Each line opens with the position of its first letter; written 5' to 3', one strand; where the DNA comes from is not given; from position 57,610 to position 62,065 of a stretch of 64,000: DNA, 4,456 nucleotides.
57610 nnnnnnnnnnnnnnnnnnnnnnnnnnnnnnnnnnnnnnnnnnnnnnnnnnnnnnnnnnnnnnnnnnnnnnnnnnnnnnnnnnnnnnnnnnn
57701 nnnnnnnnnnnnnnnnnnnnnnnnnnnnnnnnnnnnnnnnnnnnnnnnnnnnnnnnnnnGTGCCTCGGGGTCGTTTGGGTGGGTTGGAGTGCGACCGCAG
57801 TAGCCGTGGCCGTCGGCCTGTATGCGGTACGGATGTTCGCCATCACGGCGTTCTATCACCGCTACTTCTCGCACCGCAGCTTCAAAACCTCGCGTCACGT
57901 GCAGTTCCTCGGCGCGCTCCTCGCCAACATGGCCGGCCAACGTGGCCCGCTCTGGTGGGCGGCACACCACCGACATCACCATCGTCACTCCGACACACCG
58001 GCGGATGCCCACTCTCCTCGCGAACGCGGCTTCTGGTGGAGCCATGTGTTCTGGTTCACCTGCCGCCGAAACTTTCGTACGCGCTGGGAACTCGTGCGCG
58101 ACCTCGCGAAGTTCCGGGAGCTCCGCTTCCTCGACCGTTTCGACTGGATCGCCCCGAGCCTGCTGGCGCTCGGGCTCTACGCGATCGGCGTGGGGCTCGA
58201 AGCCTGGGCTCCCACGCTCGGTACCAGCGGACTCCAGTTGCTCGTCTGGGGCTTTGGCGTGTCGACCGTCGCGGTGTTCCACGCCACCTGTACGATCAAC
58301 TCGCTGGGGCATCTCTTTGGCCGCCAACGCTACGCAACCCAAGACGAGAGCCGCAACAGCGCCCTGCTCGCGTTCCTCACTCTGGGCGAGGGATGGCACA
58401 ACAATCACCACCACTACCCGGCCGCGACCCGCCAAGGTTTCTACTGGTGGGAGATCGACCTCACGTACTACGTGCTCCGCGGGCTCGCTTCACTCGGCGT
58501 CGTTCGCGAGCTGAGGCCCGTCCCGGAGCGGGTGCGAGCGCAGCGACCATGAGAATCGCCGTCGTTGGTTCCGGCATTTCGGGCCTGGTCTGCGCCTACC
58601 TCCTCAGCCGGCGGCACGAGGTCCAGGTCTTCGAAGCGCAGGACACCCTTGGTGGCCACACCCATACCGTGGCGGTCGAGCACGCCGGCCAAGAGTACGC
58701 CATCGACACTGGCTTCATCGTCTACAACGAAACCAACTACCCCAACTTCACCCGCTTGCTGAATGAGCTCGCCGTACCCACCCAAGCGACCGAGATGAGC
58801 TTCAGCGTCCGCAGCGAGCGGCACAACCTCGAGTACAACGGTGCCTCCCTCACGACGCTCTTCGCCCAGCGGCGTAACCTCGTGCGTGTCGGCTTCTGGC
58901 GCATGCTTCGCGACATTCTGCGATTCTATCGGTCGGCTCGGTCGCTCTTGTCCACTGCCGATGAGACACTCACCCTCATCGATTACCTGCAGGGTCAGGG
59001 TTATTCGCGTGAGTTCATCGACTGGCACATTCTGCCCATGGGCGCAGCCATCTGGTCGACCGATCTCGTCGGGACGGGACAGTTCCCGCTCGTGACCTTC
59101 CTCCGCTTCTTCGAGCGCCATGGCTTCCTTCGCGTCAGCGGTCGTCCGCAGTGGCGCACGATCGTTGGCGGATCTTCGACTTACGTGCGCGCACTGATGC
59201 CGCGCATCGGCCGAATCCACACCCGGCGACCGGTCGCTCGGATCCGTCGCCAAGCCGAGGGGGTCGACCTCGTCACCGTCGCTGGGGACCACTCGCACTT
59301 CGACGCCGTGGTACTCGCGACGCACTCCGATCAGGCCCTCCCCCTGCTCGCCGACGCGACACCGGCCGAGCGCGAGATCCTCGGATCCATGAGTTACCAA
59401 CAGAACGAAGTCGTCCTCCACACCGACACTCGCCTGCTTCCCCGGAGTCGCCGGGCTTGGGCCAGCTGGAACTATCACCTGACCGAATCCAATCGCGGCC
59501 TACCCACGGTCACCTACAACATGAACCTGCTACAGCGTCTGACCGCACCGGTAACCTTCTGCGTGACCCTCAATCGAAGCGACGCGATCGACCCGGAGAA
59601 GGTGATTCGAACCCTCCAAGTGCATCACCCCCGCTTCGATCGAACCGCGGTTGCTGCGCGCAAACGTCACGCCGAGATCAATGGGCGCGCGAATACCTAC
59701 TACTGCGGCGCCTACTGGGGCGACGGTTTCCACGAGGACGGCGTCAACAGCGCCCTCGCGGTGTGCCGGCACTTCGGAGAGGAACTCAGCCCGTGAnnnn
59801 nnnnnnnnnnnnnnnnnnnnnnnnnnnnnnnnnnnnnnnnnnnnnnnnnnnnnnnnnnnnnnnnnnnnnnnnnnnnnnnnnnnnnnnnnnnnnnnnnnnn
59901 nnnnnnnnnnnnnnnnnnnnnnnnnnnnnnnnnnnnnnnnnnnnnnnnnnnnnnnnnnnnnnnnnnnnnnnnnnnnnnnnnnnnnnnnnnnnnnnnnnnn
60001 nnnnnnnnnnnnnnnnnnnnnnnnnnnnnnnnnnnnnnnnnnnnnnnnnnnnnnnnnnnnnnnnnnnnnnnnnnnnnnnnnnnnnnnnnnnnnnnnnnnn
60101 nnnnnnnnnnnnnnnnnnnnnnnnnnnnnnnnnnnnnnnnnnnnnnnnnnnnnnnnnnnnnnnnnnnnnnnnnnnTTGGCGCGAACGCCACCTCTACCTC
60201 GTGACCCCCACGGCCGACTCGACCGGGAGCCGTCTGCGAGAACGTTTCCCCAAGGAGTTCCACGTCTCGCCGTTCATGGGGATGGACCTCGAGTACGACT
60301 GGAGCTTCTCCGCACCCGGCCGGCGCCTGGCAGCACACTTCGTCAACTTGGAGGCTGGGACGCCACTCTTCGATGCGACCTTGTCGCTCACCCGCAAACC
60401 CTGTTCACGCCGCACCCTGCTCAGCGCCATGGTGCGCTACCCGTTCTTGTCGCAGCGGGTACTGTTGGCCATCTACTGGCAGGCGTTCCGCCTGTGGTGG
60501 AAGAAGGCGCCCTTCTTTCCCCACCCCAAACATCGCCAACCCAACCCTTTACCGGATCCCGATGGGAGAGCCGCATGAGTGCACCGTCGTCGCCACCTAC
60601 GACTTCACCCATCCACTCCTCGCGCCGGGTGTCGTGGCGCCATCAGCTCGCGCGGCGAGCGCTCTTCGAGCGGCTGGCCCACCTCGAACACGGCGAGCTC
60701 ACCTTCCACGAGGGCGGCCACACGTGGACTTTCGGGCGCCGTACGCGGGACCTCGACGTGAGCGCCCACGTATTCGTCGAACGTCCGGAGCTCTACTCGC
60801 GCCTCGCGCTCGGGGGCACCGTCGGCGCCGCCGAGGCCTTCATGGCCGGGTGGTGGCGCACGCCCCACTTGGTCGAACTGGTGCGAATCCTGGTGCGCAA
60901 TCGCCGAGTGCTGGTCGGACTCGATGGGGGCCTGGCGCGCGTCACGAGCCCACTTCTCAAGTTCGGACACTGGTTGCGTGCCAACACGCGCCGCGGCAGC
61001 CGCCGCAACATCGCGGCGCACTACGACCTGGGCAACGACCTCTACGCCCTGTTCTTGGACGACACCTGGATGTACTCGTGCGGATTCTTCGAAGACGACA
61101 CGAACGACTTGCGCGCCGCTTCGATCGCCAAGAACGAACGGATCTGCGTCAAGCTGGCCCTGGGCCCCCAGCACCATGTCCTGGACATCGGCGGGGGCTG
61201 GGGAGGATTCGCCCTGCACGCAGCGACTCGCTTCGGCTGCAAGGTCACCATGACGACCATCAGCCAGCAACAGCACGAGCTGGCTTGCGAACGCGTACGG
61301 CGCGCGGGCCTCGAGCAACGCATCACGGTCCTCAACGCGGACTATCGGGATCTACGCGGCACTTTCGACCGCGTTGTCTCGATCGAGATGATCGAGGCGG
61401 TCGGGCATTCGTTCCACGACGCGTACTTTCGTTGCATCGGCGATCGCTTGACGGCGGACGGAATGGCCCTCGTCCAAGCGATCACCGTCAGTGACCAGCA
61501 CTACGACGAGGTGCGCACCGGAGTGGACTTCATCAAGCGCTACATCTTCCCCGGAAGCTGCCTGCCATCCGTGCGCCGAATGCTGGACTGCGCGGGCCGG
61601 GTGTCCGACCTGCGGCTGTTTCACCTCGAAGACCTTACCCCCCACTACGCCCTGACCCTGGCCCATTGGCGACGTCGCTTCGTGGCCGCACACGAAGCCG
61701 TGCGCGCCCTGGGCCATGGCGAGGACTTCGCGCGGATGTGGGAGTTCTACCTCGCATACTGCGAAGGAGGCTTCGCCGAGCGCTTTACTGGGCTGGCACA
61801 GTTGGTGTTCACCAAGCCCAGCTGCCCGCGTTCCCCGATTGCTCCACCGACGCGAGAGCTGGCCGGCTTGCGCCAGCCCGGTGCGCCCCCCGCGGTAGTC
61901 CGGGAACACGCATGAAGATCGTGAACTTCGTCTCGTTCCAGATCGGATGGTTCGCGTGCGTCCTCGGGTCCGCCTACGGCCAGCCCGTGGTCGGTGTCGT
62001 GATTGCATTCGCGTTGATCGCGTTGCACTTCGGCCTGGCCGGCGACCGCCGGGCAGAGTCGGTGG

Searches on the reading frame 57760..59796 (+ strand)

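Call 79: search_protein_families(library=pfam, proteins=[window:57760-59796:+], max_evalue=0.001)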
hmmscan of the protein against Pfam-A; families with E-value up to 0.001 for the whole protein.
window:57760-59796:+ (678 aa): 4 families
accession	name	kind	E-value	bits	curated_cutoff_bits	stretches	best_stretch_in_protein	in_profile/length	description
PF01593.30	Amino_oxidase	-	1.3e-26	94.4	19.8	1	273-563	1-299/443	Flavin containing amine oxidoreductase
PF13450.12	NAD_binding_8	-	6.6e-17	62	21.9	1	268-337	1-68/68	NAD(P)-binding Rossmann-like domain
PF01266.30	DAO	-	2.4e-11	44.2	27.9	1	265-305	1-42/353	FAD dependent oxidoreductase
PF07992.20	Pyr_redox_2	-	0.00064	19.7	26.1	0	255-326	142-205/291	Pyridine nucleotide-disulphide oxidoreductase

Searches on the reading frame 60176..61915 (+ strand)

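Call 79: search_protein_families(library=pfam, proteins=[window:60176-61915:+], max_evalue=0.001)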
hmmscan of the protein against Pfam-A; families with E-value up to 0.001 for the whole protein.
window:60176-61915:+ (579 aa): 5 families
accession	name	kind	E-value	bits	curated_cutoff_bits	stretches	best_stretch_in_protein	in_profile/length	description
PF02353.26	CMAS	-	6e-79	265.6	27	1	274-542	5-272/273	Mycolic acid cyclopropane synthetase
PF13649.12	Methyltransf_25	-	2.8e-11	44.4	27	1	335-429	1-97/97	Methyltransferase domain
PF13489.12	Methyltransf_23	-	4e-08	33.6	27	1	332-441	23-124/164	Methyltransferase domain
PF08241.18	Methyltransf_11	-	7.4e-07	30.2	21.2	1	336-422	1-84/95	Methyltransferase domain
PF08242.18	Methyltransf_12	-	4.5e-06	27.7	30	1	336-430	1-97/98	Methyltransferase domain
